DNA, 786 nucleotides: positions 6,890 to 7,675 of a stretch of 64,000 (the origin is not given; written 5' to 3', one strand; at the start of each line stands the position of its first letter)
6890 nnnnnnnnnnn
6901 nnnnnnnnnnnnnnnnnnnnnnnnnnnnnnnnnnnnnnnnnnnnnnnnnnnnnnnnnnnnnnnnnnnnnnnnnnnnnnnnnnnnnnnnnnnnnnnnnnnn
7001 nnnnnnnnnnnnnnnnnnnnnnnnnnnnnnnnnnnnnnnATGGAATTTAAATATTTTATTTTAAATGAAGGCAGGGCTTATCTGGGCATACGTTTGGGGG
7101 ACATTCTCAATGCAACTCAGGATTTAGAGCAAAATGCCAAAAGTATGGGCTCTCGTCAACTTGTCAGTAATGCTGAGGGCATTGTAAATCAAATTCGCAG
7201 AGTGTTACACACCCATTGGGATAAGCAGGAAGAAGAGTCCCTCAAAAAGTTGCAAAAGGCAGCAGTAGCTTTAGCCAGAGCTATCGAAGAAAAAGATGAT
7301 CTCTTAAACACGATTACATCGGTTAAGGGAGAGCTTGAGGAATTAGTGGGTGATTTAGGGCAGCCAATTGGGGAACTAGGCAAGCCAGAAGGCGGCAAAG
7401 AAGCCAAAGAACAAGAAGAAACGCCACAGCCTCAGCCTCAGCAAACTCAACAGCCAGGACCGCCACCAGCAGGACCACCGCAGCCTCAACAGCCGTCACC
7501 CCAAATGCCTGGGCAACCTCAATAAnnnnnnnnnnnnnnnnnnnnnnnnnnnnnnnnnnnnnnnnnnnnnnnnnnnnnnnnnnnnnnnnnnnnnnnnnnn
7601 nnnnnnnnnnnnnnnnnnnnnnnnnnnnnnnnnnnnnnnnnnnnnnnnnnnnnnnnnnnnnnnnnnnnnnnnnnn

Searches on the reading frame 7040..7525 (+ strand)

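Call 34: search_protein_families(library=pfam, proteins=[window:7040-7525:+], max_evalue=0.01)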
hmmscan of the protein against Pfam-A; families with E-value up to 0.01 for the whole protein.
window:7040-7525:+ (161 aa): 2 families
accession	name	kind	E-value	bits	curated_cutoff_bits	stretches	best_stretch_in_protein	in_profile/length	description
PF22638.1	FlgK_D1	-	0.0012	18.9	28.6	1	7-92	7-92/233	Flagellar hook-associated protein FlgK helical domain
PF25006.1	DUF7783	-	0.0016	18.8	27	1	21-66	11-59/130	Domain of unknown function (DUF7783)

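Call 42: search_protein_families(library=ncbifam, proteins=[window:7040-7525:+], max_evalue=0.01)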
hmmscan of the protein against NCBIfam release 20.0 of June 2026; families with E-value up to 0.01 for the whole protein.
window:7040-7525:+ (161 aa): 4 families
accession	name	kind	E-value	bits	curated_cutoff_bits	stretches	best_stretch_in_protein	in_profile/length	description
NF033930.1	pneumo_PspA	exception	1.2e-05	24.2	850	1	66-156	308-389/659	pneumococcal surface protein A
NF010289.0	PRK13729.1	equivalog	0.0012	17.9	504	1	24-159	33-161/474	F-type conjugal transfer pilus assembly protein TraB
NF001413.0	PRK00290.1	equivalog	0.0017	16.8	648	1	24-121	510-605/625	molecular chaperone DnaK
TIGR00340.1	zpr1_rel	hypoth_equivalog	0.0029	17.1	117.95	1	38-88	89-140/163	zinc finger protein ZPR1 homolog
